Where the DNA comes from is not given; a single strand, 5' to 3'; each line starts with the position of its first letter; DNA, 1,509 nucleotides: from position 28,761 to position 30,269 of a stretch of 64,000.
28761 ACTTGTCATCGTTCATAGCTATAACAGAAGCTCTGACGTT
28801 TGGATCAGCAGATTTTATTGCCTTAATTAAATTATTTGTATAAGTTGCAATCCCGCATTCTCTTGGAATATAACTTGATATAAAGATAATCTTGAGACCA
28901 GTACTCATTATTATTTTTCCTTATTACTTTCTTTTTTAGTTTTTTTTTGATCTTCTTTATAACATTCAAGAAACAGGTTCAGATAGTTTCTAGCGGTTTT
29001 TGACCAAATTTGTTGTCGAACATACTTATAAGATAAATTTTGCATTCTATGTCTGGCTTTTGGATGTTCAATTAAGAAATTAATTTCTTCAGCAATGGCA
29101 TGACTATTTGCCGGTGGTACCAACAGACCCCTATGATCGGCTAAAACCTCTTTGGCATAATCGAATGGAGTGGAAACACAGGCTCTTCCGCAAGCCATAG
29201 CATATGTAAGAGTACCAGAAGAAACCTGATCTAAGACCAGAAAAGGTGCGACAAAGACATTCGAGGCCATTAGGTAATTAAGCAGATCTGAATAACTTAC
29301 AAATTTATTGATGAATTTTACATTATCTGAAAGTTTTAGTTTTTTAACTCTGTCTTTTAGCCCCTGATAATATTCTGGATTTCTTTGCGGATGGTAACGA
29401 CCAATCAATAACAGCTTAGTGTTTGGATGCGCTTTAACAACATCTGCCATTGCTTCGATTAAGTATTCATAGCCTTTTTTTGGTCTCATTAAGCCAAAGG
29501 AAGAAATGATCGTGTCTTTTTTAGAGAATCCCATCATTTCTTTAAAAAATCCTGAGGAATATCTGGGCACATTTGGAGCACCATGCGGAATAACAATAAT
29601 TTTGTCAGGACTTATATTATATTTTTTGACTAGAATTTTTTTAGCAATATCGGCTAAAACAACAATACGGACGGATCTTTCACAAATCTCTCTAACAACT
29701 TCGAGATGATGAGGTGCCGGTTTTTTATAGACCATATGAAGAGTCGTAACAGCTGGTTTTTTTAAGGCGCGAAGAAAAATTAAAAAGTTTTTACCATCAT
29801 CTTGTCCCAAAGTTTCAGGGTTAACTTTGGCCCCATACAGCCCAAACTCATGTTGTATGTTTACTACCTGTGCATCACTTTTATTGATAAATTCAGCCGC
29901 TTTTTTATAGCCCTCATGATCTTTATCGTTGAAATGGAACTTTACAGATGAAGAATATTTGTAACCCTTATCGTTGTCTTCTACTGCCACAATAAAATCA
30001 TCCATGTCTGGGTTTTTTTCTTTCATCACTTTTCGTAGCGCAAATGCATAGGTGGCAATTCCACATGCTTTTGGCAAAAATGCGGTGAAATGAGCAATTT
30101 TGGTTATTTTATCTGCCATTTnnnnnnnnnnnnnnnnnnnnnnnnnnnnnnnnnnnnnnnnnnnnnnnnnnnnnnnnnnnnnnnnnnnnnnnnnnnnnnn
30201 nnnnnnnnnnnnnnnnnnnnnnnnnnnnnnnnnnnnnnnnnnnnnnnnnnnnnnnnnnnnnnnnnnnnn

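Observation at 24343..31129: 6.8-kb sugar-activation / glycosyltransferase cassette inserted inside the yebC-ruvC...ruvA-ruvB operon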

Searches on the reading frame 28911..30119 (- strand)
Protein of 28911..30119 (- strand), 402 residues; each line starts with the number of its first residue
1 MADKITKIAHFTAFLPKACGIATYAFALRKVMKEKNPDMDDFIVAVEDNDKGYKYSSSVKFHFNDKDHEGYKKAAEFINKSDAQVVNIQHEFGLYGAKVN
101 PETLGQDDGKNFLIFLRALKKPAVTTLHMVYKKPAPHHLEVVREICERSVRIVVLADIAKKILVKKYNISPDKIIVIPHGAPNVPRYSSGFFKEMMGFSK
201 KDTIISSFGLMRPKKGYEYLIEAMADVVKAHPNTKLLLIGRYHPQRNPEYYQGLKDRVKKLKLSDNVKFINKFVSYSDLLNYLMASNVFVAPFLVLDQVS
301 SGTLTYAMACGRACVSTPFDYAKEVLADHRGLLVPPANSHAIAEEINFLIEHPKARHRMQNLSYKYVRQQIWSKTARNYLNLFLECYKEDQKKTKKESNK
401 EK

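Call 3: search_protein_families(library=pfam, proteins=[window:28911-30119:-], max_evalue=0.01)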
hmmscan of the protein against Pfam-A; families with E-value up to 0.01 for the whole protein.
window:28911-30119:- (402 aa): 4 families
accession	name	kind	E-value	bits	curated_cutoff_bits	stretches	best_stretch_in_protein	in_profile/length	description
PF00534.26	Glycos_transf_1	-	7.3e-28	97.7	26.4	1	197-364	10-170/172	Glycosyl transferases group 1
PF13692.12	Glyco_trans_1_4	-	2.8e-22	80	27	1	205-351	4-141/142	Glycosyl transferases group 1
PF13439.12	Glyco_transf_4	-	4.3e-07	30.5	28.5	1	114-180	90-165/170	Glycosyltransferase Family 4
PF13524.12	Glyco_trans_1_2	-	0.0077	16.6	25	0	270-369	31-131/144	Glycosyl transferase-like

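Call 4: search_protein_families(library=ncbifam, proteins=[window:28911-30119:-], max_evalue=0.01)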
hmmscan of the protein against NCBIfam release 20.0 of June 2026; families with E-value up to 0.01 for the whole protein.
window:28911-30119:- (402 aa): 20 families
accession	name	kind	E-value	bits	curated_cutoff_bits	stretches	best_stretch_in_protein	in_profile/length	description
NF041876.1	EPS_EpsE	equivalog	2.8e-15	56.5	400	1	203-370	215-379/389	exopolysaccharide biosynthesis GT4 family glycosyltransferase EpsE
TIGR04063.1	stp3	hypoth_equivalog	3.7e-14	52.4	442.05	1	144-383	153-392/397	TIGR04063 family PEP-CTERM/XrtA system glycosyltransferase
TIGR03449.1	mycothiol_MshA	equivalog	4.3e-14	52.2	462.5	1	144-384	160-401/406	D-inositol-3-phosphate glycosyltransferase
TIGR02149.1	glgA_Coryne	subfamily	7.5e-13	48.4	302.4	1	147-383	143-387/391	glycogen synthase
TIGR04157.1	glyco_rSAM_CFB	subfamily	1.2e-12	47.5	400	1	141-241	162-266/406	TIGR04157 family glycosyltransferase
NF038295.1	EPS_HpsP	equivalog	6.3e-11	41.9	550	1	165-383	170-384/388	hormogonium polysaccharide biosynthesis glycosyltransferase HpsP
TIGR03088.1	stp2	hypoth_equivalog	4e-09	36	409.05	1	162-384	150-371/374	TIGR03088 family PEP-CTERM/XrtA system glycosyltransferase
TIGR03999.1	thiol_BshA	equivalog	5.3e-09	35.5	273.7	1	138-383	134-370/375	N-acetyl-alpha-D-glucosaminyl L-malate synthase BshA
NF007640.0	PRK10307.1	subfamily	2.1e-08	33.5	276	1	139-371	172-391/411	WcaI family glycosyltransferase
NF038229.1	Glyco4_Geo_Pelo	equivalog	3.2e-08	33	400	1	130-383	91-333/338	GPMC system family 4 glycosyltransferase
TIGR04047.1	MSMEG_0565_glyc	hypoth_equivalog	3.9e-08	32.8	259.85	1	201-383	192-371/373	MSMEG_0565 family glycosyltransferase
NF012028.0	PRK15484.1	subfamily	8.5e-08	31.7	618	1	144-379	135-371/380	lipopolysaccharide N-acetylglucosaminyltransferase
NF041010.1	glycosy_Agl16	equivalog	1.5e-07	30.6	575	1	117-384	99-349/352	glycosylation protein Agl16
NF050063.1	ProtGlycPglJ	equivalog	6.9e-07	28.8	500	1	152-379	148-359/363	N-acetylgalactosamine-N,N'-diacetylbacillosaminyl-diphospho-undecaprenol 4-alpha-N-acetylgalactosaminyltransferase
NF038011.1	PelF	equivalog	1.4e-06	27.6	100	1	169-369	277-474/489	GT4 family glycosyltransferase PelF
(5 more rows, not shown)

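Call 11: search_solved_structures(query=window:28911-30119:-, max_evalue=0.001)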
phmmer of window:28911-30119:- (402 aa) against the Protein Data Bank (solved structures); distinct sequences matched with E-value up to 0.001: 12.
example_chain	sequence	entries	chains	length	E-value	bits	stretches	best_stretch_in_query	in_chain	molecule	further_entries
3oka_A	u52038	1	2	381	9.5e-11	44.8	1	181-368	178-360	GDP-mannose-dependent alpha-(1-6)-phosphatidylinositol monomannoside mannosyltransferase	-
3okc_A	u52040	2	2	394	9.6e-11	44.8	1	181-369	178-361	GDP-mannose-dependent alpha-(1-6)-phosphatidylinositol monomannoside mannosyltransferase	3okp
6kih_A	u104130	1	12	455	3.3e-10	43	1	172-354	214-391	Tll1590 protein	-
5i45_A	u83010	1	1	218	2.7e-09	40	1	205-368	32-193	Glycosyl transferases group 1 family protein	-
7mi0_A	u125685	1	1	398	1.7e-08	37.5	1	123-350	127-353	Glycosyltransferase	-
3c4q_A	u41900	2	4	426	7.6e-08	35.3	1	143-386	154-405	Predicted glycosyltransferases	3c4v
3c48_A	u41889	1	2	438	8.4e-08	35.1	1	143-386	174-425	Predicted glycosyltransferases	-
4n9w_A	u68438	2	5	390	3.7e-07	33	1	113-378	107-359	GDP-mannose-dependent alpha-(1-2)-phosphatidylinositol mannosyltransferase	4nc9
2gej_A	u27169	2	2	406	4.2e-07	32.8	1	113-378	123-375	PHOSPHATIDYLINOSITOL MANNOSYLTRANSFERASE (PimA)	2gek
2jjm_A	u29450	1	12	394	2.4e-05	27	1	193-391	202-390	GLYCOSYL TRANSFERASE, GROUP 1 FAMILY PROTEIN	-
3mbo_A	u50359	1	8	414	2.8e-05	26.8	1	193-391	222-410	Glycosyltransferase, group 1 family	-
4xso_B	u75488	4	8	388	3.1e-05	26.7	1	193-354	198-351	Alr3699 protein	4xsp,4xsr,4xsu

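Call 19: find_homologous_proteins(query=window:28911-30119:-, max_evalue=1e-10)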
Query window:28911-30119:- (402 aa): 1947 proteins with E <= 1e-10 among 6072 candidates; the best 120 are listed.
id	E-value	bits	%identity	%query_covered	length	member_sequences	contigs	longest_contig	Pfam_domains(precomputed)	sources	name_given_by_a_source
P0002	3.2e-269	911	100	100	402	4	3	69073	PF00534.27,PF13439.13,PF13692.13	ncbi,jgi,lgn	jgi:glycosyltransferase involved in cell wall biosynthesis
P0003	5.2e-207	706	77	99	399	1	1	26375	PF00534.27,PF13439.13,PF13692.13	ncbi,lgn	-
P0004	6.8e-207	705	75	98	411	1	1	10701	PF00534.27,PF13439.13,PF13692.13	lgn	-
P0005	3.3e-203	693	74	97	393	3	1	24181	PF00534.27,PF13439.13,PF13692.13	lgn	-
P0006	1.8e-200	684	73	96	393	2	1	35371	PF00534.27,PF13439.13,PF13692.13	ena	-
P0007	7.0e-199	679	73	99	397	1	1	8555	PF00534.27,PF13439.13,PF13692.13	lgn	-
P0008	7.2e-195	666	72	96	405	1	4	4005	PF00534.27,PF13439.13,PF13692.13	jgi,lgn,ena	-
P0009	3.0e-191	654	73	97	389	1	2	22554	PF00534.27,PF13439.13,PF13692.13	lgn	-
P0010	5.8e-188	643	70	97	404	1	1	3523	PF00534.27,PF13439.13,PF13692.13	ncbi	-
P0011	8.0e-188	643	70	99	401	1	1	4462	PF00534.27,PF13439.13,PF13692.13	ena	-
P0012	3.6e-186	637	70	94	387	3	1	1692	PF00534.27,PF13439.13,PF13692.13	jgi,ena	-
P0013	1.1e-185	635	72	95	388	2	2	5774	PF00534.27,PF13439.13,PF13692.13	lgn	-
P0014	1.5e-185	635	70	95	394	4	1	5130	PF00534.27,PF13692.13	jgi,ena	-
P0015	2.9e-183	628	68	96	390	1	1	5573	PF00534.27,PF13439.13,PF13692.13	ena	-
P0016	7.9e-183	626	69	96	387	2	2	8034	PF00534.27,PF13439.13,PF13692.13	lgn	-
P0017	2.3e-180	618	69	97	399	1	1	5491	PF00534.27,PF13692.13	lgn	-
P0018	8.2e-179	613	69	94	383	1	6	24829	PF00534.27,PF13439.13,PF13692.13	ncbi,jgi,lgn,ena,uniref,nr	ncbi:hypothetical protein COT78_02265 [Candidatus Berkelbacteria bacterium CG10_big_fil_rev_8_21_14_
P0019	1.2e-178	612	67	97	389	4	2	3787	PF00534.27,PF13692.13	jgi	-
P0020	1.3e-178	612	67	95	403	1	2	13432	PF00534.27,PF13439.13,PF13692.13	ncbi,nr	ncbi:MAG: GDP-mannose-dependent alpha-(1-6)-phosphatidylinositol monomannoside mannosyltransferase [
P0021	6.8e-175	600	67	97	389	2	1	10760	PF00534.27,PF13439.13,PF13692.13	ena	-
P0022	3.4e-174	598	65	97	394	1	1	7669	PF00534.27,PF13439.13,PF13692.13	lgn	-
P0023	3.2e-172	591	65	96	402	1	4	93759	PF00534.27,PF13439.13,PF13692.13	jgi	jgi:glycosyltransferase involved in cell wall biosynthesis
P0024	1.0e-171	590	65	95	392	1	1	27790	PF00534.27,PF13439.13,PF13692.13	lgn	-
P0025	2.4e-168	578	63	96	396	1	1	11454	PF00534.27,PF13439.13,PF13692.13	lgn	-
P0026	5.7e-167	574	65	96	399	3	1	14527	PF00534.27,PF13439.13,PF13692.13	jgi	jgi:glycosyltransferase involved in cell wall biosynthesis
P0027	1.1e-165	570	63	96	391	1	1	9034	PF00534.27,PF13439.13,PF13692.13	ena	-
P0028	1.8e-164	566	65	94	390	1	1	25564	PF00534.27,PF13439.13,PF13692.13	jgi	jgi:glycosyltransferase involved in cell wall biosynthesis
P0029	4.7e-163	561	64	97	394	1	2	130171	PF00534.27,PF13439.13,PF13692.13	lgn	-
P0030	5.4e-160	551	60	97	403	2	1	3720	PF00534.27,PF13439.13,PF13692.13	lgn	-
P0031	1.1e-159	550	63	94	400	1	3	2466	PF00534.27,PF13439.13,PF13692.13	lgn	-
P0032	5.4e-159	548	62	94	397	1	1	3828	PF00534.27,PF13439.13,PF13692.13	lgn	-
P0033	2.5e-158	546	61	97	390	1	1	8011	PF00534.27,PF13439.13,PF13692.13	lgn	-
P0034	3.1e-158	545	61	94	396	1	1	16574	PF00534.27,PF13439.13,PF13692.13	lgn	-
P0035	5.4e-158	544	61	99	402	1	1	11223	PF00534.27,PF13439.13,PF13692.13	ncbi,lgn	-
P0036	2.4e-155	536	61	94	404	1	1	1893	PF00534.27,PF13439.13,PF13692.13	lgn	-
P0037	3.4e-154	532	62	95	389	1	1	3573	PF00534.27,PF13692.13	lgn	-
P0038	1.9e-153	529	62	95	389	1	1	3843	PF00534.27,PF13692.13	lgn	-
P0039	6.4e-150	518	59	97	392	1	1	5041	PF00534.27,PF13692.13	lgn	-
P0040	1.1e-148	514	61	95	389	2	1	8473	PF00534.27,PF13692.13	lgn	-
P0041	3.4e-117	410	48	94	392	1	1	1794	PF00534.27,PF13692.13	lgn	-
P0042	8.4e-117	409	70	63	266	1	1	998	PF00534.27,PF13692.13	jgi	jgi:glycosyltransferase involved in cell wall biosynthesis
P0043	5.7e-98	347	44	91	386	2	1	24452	PF00534.27,PF13439.13,PF13692.13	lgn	-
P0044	2.8e-94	335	42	95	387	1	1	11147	PF00534.27,PF13439.13,PF13692.13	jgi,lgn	-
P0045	7.7e-93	330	43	92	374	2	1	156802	PF00534.27,PF13439.13,PF13692.13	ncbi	-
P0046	8.2e-93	330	42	95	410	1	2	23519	PF00534.27,PF13524.13,PF13439.13,PF13692.13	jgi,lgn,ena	-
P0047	3.1e-92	328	44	94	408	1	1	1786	PF00534.27,PF13439.13,PF13692.13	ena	-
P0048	4.7e-92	327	43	96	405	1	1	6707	PF00534.27,PF13439.13,PF13692.13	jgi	-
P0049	5.7e-89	317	42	94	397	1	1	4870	PF00534.27,PF13524.13,PF13439.13,PF13692.13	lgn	-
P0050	3.0e-87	312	39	96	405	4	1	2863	PF00534.27,PF13439.13,PF13692.13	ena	-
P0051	2.4e-86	309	41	94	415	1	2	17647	PF00534.27,PF13439.13,PF13692.13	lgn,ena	-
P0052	3.2e-86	308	40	94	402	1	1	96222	PF00534.27,PF13439.13,PF13692.13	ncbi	-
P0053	3.3e-86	308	40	96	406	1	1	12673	PF00534.27,PF13439.13,PF13692.13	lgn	-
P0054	8.9e-85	303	40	93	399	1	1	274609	PF00534.27,PF13579.13,PF13439.13,PF13692.13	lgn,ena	-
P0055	3.1e-84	302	40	93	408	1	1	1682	PF00534.27,PF13439.13,PF13692.13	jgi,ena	-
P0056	5.2e-84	301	40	96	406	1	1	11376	PF00534.27,PF13579.13,PF13439.13,PF13692.13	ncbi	-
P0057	7.1e-84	300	39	94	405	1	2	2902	PF00534.27,PF13439.13,PF13692.13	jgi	-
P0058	7.4e-84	300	39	94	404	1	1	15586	PF00534.27,PF13579.13,PF13439.13,PF13692.13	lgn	-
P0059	1.6e-83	299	38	100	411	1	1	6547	PF00534.27,PF13439.13,PF13692.13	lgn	-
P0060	2.6e-83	299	40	95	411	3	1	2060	PF00534.27,PF13439.13,PF13692.13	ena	-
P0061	3.7e-83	298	41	94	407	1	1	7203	PF00534.27,PF13524.13,PF13439.13,PF13692.13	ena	-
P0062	5.3e-83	298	39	96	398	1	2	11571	PF00534.27,PF13439.13,PF13692.13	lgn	-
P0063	3.6e-82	295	40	94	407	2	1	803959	PF00534.27,PF13524.13,PF13439.13,PF13692.13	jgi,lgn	-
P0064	2.2e-81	292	41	92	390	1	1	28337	PF00534.27,PF13439.13,PF13692.13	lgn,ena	-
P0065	3.0e-81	292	40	93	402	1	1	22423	PF00534.27,PF13439.13,PF13692.13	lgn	-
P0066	3.0e-81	292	40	94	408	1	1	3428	PF00534.27,PF13439.13,PF13692.13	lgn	-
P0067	2.7e-80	289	41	93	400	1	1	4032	PF00534.27,PF13439.13,PF13692.13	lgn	-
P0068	8.0e-79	284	39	94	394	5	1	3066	PF00534.27,PF13439.13,PF13692.13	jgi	-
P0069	1.2e-78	283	37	95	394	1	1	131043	PF00534.27,PF13439.13,PF13692.13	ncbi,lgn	-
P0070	1.9e-78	283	37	98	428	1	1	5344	PF00534.27,PF13439.13,PF13692.13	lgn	-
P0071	2.4e-78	282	38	95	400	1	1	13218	PF00534.27,PF13439.13,PF13692.13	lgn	-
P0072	2.6e-78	282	39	94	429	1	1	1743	PF00534.27,PF13439.13,PF13692.13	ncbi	ncbi:MAG: glycosyltransferase family 4 protein [Ktedonobacterales bacterium]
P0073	1.1e-77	280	38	95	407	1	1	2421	PF00534.27,PF13439.13,PF13692.13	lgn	-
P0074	1.2e-77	280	37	93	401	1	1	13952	PF00534.27,PF13439.13,PF13692.13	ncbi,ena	-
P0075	1.8e-77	279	38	94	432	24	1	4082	PF00534.27,PF13439.13,PF13692.13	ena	-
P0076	1.8e-77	279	39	95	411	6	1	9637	PF00534.27,PF13524.13,PF13439.13,PF13692.13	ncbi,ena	-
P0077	2.3e-77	279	36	98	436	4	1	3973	PF00534.27,PF13439.13,PF13692.13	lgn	-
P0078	3.5e-77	278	38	93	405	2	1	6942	PF00534.27,PF13439.13,PF13692.13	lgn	-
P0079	4.0e-77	278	39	94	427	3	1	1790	PF00534.27,PF13439.13,PF13692.13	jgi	jgi:glycosyltransferase involved in cell wall biosynthesis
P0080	4.6e-77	278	38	94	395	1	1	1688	PF00534.27,PF13439.13,PF13692.13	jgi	-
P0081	7.4e-77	277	39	94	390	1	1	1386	PF00534.27,PF13439.13,PF13692.13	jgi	jgi:glycosyltransferase involved in cell wall biosynthesis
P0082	1.8e-76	276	38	95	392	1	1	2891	PF00534.27,PF13439.13,PF13692.13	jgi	jgi:polysaccharide biosynthesis protein PslF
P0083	2.8e-76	275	37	94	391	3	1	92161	PF00534.27,PF13439.13,PF13692.13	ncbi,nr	ncbi:MAG TPA: glycosyltransferase family 4 protein [Candidatus Limnocylindria bacterium]|nr:glycosyl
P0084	9.5e-76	274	39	94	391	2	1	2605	PF00534.27,PF13439.13,PF13692.13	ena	-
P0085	5.4e-75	271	37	95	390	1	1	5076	PF00534.27,PF13439.13,PF13692.13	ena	-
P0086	5.8e-75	271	38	94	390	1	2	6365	PF00534.27,PF13439.13,PF13692.13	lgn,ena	-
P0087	5.8e-75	271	37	95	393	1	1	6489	PF00534.27,PF13439.13,PF13692.13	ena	-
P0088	7.3e-75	271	38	94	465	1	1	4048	PF00534.27,PF13439.13,PF13692.13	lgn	-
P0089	1.8e-74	269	38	94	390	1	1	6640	PF00534.27,PF13439.13,PF13692.13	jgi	jgi:glycosyltransferase involved in cell wall biosynthesis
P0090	1.9e-74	269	38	94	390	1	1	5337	PF00534.27,PF13439.13,PF13692.13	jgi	jgi:glycosyltransferase involved in cell wall biosynthesis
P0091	2.1e-74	269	36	94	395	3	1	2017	PF00534.27,PF13439.13,PF13692.13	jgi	jgi:glycosyltransferase involved in cell wall biosynthesis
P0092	3.6e-74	268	36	94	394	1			PF00534.27,PF13439.13,PF13692.13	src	-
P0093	3.6e-74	268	38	94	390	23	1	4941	PF00534.27,PF13439.13,PF13692.13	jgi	-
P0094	5.5e-74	268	38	98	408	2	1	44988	PF00534.27,PF13439.13,PF13692.13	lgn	-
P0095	6.5e-74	268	39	94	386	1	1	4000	PF00534.27,PF13439.13,PF13692.13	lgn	-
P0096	8.3e-74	267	38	94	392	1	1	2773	PF00534.27,PF13439.13,PF13692.13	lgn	-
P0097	8.8e-74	267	37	94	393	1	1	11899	PF00534.27,PF13439.13,PF13692.13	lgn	-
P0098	1.0e-73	267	37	94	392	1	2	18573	PF00534.27,PF13439.13,PF13692.13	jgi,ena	jgi:glycosyltransferase involved in cell wall biosynthesis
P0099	1.6e-73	266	37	94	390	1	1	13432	PF00534.27,PF13439.13,PF13692.13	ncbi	-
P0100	1.8e-73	266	37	94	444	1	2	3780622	PF00534.27,PF13439.13,PF13692.13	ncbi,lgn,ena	-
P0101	1.8e-73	266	38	94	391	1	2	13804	PF00534.27,PF13439.13,PF13692.13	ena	-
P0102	2.4e-73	266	37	96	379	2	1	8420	PF00534.27,PF13439.13,PF13692.13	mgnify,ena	mgnify:CR=1 FL=1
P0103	2.4e-73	266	36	94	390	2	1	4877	PF00534.27,PF13439.13,PF13692.13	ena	-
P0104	2.4e-73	266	37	94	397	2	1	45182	PF00534.27,PF13439.13,PF13692.13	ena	-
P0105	3.6e-73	265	36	99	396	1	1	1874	PF00534.27,PF13439.13,PF13692.13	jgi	jgi:glycosyltransferase involved in cell wall biosynthesis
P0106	5.0e-73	265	36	94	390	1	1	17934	PF00534.27,PF13439.13,PF13692.13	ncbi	ncbi:MAG: glycosyltransferase family 4 protein [Candidatus Limnocylindria bacterium]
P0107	5.0e-73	265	37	94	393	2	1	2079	PF00534.27,PF13439.13,PF13692.13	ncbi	-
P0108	5.6e-73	265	36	97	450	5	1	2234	PF00534.27,PF13692.13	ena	-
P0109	6.3e-73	264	40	95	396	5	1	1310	PF00534.27,PF13692.13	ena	-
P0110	7.1e-73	264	37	94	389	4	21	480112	PF00534.27,PF13439.13,PF13692.13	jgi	jgi:glycosyltransferase involved in cell wall biosynthesis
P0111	7.6e-73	264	38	95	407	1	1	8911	PF00534.27,PF13439.13,PF13692.13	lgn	-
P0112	7.8e-73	264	36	94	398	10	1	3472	PF00534.27,PF13439.13,PF13692.13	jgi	jgi:glycosyltransferase involved in cell wall biosynthesis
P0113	1.0e-72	264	36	94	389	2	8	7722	PF00534.27,PF13439.13,PF13692.13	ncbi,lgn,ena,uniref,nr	ncbi:MAG: hypothetical protein A3E36_04220 [Candidatus Andersenbacteria bacterium RIFCSPHIGHO2_12_FU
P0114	1.1e-72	264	37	94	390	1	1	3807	PF00534.27,PF13439.13,PF13692.13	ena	-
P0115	1.2e-72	263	36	94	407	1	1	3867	PF00534.27,PF13439.13,PF13692.13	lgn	-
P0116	1.3e-72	263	38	94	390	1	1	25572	PF00534.27,PF13439.13,PF13692.13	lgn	-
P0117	1.3e-72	263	37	95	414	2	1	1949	PF00534.27,PF13439.13,PF13692.13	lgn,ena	-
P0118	1.4e-72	263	37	95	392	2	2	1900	PF00534.27,PF13439.13,PF13692.13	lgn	-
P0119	1.9e-72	263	37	94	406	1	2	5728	PF00534.27,PF13439.13,PF13692.13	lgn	-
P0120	2.0e-72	263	37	94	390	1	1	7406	PF00534.27,PF13439.13,PF13692.13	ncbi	ncbi:MAG: glycosyltransferase family 4 protein [Chloroflexota bacterium]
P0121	2.2e-72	263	37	96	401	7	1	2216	PF00534.27,PF13439.13,PF13692.13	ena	-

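Call 20: find_encoding_contigs(protein=P0018, flank=10000, max_places=2)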
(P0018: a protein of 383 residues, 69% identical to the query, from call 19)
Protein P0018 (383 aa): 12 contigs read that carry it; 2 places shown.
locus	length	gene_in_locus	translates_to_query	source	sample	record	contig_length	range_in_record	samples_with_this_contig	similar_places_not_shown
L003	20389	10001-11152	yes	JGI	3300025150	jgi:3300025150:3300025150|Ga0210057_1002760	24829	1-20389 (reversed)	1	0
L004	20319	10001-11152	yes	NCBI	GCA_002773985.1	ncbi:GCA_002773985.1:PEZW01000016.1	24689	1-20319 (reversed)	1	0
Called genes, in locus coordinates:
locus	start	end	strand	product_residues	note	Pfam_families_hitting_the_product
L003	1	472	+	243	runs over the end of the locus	PF00753:Lactamase_B, PF12706:Lactamase_B_2 (weak)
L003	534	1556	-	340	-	-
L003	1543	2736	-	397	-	PF13439:Glyco_transf_4, PF00534:Glycos_transf_1, PF13692:Glyco_trans_1_4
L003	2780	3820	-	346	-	PF04041:Glyco_hydro_130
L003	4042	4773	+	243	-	PF20772:TACO1_YebC_N, PF01709:Transcrip_reg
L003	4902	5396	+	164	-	PF02075:RuvC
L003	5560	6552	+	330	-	PF01087:GalP_UDP_transf, PF16268:DUF4921, PF01230:HIT (faint), PF16285:DUF4931_N (weak), PF02744:GalP_UDP_tr_C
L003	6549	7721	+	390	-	PF04101:Glyco_tran_28_C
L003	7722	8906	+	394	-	PF13439:Glyco_transf_4 (faint), PF13692:Glyco_trans_1_4, PF00534:Glycos_transf_1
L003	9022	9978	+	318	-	PF01636:APH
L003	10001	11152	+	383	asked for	PF13439:Glyco_transf_4, PF00534:Glycos_transf_1, PF13692:Glyco_trans_1_4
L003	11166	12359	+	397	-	PF13439:Glyco_transf_4 (weak), PF00534:Glycos_transf_1, PF13692:Glyco_trans_1_4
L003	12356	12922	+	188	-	PF01330:RuvA_N, PF14520:HHH_5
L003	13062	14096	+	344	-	PF05496:RuvB_N, PF01078:Mg_chelatase (faint), PF13191:AAA_16 (faint), PF00004:AAA, PF07728:AAA_5, PF17864:AAA_lid_4, PF05491:WHD_RuvB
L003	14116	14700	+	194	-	PF02677:QueH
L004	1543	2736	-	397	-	PF13439:Glyco_transf_4, PF00534:Glycos_transf_1, PF13692:Glyco_trans_1_4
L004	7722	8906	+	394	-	PF13439:Glyco_transf_4 (faint), PF13692:Glyco_trans_1_4, PF00534:Glycos_transf_1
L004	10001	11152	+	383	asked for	PF13439:Glyco_transf_4, PF00534:Glycos_transf_1, PF13692:Glyco_trans_1_4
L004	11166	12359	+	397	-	PF13439:Glyco_transf_4 (weak), PF00534:Glycos_transf_1, PF13692:Glyco_trans_1_4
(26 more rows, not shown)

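Call 21: find_encoding_contigs(protein=P0029, flank=10000, max_places=2)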
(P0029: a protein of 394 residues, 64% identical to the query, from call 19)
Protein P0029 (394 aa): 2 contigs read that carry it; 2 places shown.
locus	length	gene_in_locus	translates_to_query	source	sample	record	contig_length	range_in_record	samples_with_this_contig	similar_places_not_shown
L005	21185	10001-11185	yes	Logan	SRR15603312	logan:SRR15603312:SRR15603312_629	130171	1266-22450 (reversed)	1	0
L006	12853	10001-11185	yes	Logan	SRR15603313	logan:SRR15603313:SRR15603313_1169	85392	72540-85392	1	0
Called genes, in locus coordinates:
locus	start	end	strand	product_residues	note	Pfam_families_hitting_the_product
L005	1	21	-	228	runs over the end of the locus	-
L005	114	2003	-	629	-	PF00012:HSP70, PF06723:MreB_Mbl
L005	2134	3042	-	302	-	PF18917:LiaI-LiaF-like_TM1, PF22570:LiaF-TM, PF17115:Toast_rack_N (weak)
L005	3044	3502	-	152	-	PF04024:PspC, PF22570:LiaF-TM (weak), PF18917:LiaI-LiaF-like_TM1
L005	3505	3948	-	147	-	PF01025:GrpE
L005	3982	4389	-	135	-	-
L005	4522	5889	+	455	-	PF03772:Competence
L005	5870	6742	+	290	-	PF00753:Lactamase_B, PF12706:Lactamase_B_2 (weak)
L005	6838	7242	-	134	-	-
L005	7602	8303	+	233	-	PF20772:TACO1_YebC_N, PF01709:Transcrip_reg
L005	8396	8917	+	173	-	PF02075:RuvC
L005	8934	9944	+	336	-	PF01087:GalP_UDP_transf, PF16285:DUF4931_N (faint), PF16268:DUF4921 (weak), PF01230:HIT (faint), PF02744:GalP_UDP_tr_C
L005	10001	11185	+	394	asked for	PF13439:Glyco_transf_4 (weak), PF00534:Glycos_transf_1, PF13692:Glyco_trans_1_4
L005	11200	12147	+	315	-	PF04041:Glyco_hydro_130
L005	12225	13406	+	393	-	PF13439:Glyco_transf_4 (weak), PF00534:Glycos_transf_1, PF13692:Glyco_trans_1_4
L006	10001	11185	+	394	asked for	PF13439:Glyco_transf_4 (weak), PF00534:Glycos_transf_1, PF13692:Glyco_trans_1_4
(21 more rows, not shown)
